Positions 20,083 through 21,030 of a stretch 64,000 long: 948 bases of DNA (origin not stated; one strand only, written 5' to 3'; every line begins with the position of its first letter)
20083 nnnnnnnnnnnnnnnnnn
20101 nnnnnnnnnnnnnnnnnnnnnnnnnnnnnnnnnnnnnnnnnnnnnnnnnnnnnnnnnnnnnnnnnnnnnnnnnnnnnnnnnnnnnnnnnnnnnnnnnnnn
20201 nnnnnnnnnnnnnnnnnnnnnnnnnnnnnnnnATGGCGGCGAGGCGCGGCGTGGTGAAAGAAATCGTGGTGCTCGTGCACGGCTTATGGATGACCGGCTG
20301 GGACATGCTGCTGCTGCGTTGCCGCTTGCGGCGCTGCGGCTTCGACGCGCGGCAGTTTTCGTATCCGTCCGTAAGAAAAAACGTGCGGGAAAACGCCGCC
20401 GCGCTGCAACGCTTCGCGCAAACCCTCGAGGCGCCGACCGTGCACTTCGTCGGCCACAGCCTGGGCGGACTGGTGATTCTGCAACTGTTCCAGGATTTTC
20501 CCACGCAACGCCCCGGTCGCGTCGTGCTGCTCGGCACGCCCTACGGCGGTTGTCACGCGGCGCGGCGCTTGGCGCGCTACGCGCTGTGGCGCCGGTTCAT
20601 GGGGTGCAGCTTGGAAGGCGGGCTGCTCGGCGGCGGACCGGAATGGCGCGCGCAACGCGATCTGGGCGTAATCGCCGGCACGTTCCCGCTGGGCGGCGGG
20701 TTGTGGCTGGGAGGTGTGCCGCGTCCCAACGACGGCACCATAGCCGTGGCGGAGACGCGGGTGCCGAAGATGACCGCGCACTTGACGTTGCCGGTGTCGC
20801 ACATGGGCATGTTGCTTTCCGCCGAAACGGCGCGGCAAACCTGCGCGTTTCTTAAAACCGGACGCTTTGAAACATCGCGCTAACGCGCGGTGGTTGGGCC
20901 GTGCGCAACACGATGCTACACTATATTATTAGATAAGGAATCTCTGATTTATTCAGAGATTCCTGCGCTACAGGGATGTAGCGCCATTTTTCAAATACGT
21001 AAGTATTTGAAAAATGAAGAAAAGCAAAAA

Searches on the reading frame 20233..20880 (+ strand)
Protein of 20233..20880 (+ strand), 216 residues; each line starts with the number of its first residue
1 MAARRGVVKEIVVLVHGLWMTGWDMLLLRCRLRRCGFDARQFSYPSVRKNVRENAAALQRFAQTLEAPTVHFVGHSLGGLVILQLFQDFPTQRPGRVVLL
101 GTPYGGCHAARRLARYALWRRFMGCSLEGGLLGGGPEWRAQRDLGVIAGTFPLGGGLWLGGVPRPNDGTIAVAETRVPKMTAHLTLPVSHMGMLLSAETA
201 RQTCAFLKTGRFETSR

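Call 56: find_related_loci(query=window:20233-20880:+, collection=metagenome_contigs, flank=2500)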
Query window:20233-20880:+ (216 aa) in metagenome_contigs; peptide patterns used: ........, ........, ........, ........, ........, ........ (x = any residue, [..] = any of these).
262 stretches matched a pattern; 169 encode a relative of the query (tblastn E <= 1e-3); the best 80 are kept; 80 distinct loci.
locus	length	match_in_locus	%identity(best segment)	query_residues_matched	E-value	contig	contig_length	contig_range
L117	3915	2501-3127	49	7-215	2e-62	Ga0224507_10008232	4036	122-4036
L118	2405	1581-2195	55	9-215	8e-62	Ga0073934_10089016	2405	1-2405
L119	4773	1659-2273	47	8-212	5e-60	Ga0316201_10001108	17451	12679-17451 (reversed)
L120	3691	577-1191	47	8-212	5e-60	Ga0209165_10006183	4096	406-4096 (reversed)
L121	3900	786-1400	46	8-212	4e-59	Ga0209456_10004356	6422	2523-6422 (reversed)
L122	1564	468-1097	47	6-212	3e-59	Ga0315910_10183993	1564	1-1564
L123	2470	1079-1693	45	8-212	1e-56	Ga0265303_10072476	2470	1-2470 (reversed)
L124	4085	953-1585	47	5-212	1e-55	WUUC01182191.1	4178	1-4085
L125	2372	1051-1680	47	7-213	4e-54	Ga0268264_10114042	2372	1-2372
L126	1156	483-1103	50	8-212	9e-57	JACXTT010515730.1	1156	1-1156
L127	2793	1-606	47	14-212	8e-54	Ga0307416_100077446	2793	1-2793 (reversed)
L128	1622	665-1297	46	5-212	1e-54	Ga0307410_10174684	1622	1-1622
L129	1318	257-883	46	8-213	4e-55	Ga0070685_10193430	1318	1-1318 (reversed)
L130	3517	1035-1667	44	8-215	9e-53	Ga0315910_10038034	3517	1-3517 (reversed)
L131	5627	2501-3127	46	8-213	7e-53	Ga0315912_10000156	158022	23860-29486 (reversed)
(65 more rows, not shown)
